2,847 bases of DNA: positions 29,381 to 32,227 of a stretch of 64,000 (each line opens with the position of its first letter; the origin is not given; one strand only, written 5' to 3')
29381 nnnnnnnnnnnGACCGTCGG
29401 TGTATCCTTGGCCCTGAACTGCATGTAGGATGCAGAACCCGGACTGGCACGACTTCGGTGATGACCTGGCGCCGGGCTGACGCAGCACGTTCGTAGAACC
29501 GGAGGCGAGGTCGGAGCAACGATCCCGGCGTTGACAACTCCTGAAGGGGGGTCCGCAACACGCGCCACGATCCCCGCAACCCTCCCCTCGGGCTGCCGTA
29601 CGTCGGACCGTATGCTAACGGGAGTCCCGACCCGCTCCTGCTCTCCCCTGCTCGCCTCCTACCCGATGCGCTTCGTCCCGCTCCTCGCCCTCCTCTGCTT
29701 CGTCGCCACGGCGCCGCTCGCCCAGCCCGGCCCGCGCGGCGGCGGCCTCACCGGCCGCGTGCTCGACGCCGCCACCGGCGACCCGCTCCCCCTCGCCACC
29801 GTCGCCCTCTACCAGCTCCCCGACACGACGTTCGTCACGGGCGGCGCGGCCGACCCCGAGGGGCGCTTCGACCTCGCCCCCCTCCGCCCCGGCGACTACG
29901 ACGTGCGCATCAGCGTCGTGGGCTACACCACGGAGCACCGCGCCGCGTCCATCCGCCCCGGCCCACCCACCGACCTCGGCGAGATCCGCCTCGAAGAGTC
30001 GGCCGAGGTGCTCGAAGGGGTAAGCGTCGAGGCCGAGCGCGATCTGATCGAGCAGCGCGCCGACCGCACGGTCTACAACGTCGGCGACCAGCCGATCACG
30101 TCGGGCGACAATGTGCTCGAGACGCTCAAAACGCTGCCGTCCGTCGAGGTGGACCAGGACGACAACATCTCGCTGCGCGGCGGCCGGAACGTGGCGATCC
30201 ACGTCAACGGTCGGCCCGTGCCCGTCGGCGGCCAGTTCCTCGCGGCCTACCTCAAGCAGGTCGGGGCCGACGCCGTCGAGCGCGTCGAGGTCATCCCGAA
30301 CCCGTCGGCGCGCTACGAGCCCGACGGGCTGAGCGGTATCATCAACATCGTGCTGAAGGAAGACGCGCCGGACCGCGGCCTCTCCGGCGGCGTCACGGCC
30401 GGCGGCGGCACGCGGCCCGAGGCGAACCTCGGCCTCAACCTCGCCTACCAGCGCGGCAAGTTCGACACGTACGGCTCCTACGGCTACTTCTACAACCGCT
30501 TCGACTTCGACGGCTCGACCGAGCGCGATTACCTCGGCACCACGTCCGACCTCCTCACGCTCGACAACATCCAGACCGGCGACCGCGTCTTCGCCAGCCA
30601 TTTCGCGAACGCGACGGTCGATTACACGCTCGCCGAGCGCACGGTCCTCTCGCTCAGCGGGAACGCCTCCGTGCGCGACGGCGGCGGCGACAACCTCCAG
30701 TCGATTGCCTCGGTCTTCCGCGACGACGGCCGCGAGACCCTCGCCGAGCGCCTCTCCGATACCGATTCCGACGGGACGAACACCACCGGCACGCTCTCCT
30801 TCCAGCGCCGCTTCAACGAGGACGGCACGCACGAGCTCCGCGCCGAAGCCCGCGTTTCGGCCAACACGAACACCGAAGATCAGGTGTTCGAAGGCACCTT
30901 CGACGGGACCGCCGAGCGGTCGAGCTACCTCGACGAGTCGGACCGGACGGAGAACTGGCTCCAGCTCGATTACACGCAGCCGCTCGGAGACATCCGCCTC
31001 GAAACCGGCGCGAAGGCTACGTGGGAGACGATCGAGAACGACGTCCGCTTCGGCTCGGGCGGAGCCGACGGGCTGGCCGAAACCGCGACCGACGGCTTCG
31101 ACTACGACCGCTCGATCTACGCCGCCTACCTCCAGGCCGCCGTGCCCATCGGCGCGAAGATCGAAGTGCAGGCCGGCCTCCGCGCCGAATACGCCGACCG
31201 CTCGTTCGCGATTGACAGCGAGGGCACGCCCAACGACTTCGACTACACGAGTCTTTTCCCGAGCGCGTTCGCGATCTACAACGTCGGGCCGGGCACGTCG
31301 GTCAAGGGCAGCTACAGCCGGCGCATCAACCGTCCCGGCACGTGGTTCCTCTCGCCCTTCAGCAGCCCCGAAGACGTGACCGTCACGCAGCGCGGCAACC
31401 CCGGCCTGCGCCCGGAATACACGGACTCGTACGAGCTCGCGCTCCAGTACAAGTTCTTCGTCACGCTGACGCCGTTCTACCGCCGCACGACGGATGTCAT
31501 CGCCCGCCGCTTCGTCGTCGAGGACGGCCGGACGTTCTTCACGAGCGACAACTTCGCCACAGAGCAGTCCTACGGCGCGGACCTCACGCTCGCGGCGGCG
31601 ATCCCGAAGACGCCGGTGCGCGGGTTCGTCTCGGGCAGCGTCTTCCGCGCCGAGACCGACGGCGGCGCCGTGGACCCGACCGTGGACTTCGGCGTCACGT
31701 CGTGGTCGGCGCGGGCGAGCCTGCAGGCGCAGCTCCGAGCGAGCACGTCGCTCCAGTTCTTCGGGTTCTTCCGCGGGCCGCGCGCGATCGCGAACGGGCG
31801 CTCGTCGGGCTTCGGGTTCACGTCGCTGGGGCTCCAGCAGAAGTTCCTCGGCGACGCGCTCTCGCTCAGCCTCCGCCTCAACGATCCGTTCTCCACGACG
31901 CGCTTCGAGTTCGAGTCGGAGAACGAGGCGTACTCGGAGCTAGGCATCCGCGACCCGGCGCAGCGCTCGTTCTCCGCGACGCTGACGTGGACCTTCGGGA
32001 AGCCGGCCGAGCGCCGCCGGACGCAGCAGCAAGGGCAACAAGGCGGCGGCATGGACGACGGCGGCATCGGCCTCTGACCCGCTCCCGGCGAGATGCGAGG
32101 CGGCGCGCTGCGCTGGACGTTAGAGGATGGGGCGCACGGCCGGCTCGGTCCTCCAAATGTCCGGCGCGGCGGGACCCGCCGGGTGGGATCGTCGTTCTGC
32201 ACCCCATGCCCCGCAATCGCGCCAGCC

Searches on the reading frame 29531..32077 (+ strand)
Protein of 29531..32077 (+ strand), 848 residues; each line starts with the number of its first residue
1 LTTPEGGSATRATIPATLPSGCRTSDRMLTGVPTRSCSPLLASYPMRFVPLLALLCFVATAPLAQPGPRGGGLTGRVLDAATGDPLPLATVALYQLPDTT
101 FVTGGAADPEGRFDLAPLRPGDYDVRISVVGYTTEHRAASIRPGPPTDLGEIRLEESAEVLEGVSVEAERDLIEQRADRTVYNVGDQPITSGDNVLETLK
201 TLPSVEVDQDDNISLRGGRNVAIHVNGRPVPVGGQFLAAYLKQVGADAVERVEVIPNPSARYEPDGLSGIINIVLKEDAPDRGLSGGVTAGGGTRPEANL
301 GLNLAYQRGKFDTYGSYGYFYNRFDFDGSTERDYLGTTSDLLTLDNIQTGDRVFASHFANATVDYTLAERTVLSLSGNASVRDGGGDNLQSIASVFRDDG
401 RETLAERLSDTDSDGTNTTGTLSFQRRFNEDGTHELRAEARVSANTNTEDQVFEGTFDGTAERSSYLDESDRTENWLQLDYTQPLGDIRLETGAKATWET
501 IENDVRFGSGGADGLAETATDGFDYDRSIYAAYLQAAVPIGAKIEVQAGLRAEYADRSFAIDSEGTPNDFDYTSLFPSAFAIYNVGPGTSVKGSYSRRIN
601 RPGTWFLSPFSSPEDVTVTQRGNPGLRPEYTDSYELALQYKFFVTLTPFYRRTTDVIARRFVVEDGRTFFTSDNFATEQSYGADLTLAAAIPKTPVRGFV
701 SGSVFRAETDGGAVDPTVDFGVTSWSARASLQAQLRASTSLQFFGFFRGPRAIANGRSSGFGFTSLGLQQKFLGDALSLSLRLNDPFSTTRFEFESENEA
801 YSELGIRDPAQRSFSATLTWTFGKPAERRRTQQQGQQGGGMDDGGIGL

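Call 6: search_protein_families(library=pfam, proteins=[window:29531-32077:+], max_evalue=0.01)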
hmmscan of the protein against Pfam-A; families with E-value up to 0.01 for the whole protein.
window:29531-32077:+ (848 aa): 5 families
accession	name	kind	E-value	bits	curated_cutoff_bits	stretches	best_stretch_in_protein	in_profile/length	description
PF14905.12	OMP_b-brl_3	-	9.7e-88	295.4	27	1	427-820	2-408/408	Outer membrane protein beta-barrel family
PF00593.30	TonB_dep_Rec_b-barrel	-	2.5e-24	87.4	27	1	397-689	42-334/436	TonB dependent receptor-like, beta-barrel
PF13620.12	CarboxypepD_reg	-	1.1e-13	51.7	32.3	1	73-154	2-81/82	Carboxypeptidase regulatory-like domain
PF13715.12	CarbopepD_reg_2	-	6.6e-10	39.3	32.2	1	73-165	1-87/88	CarboxypepD_reg-like domain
PF07715.20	Plug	-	3.7e-07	31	23.9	1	191-270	21-107/107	TonB-dependent Receptor Plug Domain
